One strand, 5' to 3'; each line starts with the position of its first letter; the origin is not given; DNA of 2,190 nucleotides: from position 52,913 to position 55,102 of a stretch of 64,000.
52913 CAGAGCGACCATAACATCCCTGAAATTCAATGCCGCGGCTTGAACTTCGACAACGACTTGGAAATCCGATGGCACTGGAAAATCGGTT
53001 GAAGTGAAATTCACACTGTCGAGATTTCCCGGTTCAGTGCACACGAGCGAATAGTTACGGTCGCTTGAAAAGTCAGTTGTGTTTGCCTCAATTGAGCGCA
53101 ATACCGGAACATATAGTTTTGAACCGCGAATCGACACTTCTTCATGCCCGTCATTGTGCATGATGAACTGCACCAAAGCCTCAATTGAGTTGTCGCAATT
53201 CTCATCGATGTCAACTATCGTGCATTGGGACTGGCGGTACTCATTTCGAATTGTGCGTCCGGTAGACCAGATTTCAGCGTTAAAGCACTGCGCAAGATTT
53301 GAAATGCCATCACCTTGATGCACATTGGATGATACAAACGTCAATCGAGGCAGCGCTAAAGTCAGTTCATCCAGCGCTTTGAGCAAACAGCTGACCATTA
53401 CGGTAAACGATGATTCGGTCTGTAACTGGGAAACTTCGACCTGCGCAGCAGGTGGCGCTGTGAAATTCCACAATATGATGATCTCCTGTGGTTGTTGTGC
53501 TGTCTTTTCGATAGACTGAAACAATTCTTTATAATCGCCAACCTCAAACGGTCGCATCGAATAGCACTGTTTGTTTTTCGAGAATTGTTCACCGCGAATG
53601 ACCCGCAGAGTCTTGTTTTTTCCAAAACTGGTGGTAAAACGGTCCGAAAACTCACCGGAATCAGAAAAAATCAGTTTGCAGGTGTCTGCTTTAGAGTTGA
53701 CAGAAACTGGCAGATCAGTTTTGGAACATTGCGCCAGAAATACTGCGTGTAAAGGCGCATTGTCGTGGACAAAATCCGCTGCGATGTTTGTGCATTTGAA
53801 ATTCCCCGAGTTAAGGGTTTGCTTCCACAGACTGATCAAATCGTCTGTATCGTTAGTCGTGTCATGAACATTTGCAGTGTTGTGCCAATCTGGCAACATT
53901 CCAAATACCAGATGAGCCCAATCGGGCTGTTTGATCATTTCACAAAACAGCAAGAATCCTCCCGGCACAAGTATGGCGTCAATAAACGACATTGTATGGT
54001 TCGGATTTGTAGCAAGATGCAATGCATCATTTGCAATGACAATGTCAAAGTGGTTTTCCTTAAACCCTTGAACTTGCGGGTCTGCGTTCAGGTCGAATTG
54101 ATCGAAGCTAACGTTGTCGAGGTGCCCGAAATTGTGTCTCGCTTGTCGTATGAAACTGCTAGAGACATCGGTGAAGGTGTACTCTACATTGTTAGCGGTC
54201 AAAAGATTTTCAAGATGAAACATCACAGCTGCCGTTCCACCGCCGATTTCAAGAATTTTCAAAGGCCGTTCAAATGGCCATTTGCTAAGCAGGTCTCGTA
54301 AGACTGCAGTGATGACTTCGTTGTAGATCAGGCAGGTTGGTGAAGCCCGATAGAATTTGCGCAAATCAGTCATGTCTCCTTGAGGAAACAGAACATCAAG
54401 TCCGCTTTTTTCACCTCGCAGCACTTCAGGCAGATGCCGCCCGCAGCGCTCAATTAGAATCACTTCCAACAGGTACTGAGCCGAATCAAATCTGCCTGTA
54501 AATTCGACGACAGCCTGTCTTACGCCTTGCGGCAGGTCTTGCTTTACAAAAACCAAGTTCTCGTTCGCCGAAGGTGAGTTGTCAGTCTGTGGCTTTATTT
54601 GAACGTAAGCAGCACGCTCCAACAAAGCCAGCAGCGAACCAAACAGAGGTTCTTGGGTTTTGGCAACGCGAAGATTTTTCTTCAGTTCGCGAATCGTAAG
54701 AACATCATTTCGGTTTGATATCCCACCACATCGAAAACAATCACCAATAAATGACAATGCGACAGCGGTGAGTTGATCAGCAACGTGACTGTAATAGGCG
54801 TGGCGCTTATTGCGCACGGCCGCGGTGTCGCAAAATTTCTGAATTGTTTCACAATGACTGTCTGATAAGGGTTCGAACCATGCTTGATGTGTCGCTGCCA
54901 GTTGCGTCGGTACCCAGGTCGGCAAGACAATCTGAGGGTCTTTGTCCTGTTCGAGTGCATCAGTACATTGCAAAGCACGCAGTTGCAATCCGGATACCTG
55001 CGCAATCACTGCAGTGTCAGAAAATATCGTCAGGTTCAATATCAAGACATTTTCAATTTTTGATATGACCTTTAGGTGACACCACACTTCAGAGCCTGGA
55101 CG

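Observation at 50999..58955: FAS/HR-PKS-like megasynthase with no release domain, embedded in the sox locus behind the SoxR-like regulator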

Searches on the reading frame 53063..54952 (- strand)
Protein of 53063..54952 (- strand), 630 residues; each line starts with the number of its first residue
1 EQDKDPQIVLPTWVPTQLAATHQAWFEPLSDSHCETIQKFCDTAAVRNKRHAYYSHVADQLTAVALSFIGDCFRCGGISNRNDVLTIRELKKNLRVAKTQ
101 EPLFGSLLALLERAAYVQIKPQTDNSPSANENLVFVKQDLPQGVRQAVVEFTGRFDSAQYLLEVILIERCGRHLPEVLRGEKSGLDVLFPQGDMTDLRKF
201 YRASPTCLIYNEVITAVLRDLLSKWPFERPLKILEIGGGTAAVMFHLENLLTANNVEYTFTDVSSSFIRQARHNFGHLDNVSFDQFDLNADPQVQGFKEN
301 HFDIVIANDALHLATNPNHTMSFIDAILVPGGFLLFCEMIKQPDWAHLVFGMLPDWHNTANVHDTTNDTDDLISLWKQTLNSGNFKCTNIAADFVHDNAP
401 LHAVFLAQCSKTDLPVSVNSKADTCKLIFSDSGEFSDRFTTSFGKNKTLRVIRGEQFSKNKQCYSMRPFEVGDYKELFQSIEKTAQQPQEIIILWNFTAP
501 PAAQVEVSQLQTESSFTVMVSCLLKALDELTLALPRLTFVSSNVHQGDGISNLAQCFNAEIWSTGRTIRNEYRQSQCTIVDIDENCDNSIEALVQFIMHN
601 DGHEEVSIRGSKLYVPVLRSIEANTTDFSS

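Call 52: find_homologous_proteins(query=window:53063-54952:-, max_evalue=1e-10)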
Query window:53063-54952:- (630 aa): 4 proteins with E <= 1e-10 among 8000 candidates.
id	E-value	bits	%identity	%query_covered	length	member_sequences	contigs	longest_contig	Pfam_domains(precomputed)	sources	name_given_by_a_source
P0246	6.0e-39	152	28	70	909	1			PF13847.13,PF08659.17,PF13489.13,PF13649.13,PF00550.32,PF13561.13,PF00106.32,PF08241.19,PF08242.19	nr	nr:SDR family NAD(P)-dependent oxidoreductase [Pseudomonadota bacterium]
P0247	5.0e-37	146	28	72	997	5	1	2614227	PF08659.17,PF13489.13,PF13649.13,PF00550.32,PF13561.13,PF00106.32,PF23297.2,PF08241.19,PF08242.19,PF22953.4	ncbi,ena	-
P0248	1.1e-26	111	34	31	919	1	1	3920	PF13847.13,PF08659.17,PF13489.13,PF13649.13,PF00550.32,PF13561.13,PF00106.32,PF08241.19,PF08242.19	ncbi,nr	ncbi:MAG TPA: SDR family NAD(P)-dependent oxidoreductase, partial [Albitalea sp.]|nr:SDR family NAD(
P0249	2.5e-19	87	25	67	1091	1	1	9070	PF13847.13,PF08659.17,PF13489.13,PF13649.13,PF00550.32,PF13561.13,PF00106.32,PF18558.9,PF08241.19,PF08242.19,PF22953.4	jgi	jgi:SAM-dependent methyltransferase/acyl carrier protein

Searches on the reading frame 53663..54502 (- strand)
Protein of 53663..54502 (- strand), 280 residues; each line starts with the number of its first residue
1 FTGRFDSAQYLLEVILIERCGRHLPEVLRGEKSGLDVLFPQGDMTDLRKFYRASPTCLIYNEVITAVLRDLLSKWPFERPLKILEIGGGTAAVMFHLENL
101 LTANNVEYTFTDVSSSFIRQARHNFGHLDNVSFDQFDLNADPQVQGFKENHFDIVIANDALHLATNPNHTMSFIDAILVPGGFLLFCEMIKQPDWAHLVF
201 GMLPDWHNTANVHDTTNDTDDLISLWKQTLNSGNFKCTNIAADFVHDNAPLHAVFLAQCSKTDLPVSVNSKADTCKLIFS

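Call 72: search_solved_structures(query=window:53663-54502:-, max_evalue=0.001, show_alignments=3)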
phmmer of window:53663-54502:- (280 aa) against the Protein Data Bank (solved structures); distinct sequences matched with E-value up to 0.001: 7.
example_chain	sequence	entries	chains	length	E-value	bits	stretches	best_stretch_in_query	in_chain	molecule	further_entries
5thy_A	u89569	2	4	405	1.3e-38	136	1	14-211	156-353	CurJ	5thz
6cca_A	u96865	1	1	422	3.1e-26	95.4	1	15-233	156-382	DisA protein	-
6d6y_A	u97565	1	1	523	1.6e-21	79.9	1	13-203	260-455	AprA Methyltransferase 2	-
5mpt_A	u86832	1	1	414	5.1e-20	75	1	16-207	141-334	Citrinin polyketide synthase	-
7cpx_A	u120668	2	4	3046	3.4e-19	72.3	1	10-212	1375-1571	Lovastatin nonaketide synthase, polyketide synthase component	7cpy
6kjg_A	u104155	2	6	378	3.8e-17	65.6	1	78-242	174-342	Dual-functional monooxygenase/methyltransferase psoF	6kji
7dmb_A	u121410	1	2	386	4.4e-16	62.1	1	80-207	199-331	Putative methyltransferase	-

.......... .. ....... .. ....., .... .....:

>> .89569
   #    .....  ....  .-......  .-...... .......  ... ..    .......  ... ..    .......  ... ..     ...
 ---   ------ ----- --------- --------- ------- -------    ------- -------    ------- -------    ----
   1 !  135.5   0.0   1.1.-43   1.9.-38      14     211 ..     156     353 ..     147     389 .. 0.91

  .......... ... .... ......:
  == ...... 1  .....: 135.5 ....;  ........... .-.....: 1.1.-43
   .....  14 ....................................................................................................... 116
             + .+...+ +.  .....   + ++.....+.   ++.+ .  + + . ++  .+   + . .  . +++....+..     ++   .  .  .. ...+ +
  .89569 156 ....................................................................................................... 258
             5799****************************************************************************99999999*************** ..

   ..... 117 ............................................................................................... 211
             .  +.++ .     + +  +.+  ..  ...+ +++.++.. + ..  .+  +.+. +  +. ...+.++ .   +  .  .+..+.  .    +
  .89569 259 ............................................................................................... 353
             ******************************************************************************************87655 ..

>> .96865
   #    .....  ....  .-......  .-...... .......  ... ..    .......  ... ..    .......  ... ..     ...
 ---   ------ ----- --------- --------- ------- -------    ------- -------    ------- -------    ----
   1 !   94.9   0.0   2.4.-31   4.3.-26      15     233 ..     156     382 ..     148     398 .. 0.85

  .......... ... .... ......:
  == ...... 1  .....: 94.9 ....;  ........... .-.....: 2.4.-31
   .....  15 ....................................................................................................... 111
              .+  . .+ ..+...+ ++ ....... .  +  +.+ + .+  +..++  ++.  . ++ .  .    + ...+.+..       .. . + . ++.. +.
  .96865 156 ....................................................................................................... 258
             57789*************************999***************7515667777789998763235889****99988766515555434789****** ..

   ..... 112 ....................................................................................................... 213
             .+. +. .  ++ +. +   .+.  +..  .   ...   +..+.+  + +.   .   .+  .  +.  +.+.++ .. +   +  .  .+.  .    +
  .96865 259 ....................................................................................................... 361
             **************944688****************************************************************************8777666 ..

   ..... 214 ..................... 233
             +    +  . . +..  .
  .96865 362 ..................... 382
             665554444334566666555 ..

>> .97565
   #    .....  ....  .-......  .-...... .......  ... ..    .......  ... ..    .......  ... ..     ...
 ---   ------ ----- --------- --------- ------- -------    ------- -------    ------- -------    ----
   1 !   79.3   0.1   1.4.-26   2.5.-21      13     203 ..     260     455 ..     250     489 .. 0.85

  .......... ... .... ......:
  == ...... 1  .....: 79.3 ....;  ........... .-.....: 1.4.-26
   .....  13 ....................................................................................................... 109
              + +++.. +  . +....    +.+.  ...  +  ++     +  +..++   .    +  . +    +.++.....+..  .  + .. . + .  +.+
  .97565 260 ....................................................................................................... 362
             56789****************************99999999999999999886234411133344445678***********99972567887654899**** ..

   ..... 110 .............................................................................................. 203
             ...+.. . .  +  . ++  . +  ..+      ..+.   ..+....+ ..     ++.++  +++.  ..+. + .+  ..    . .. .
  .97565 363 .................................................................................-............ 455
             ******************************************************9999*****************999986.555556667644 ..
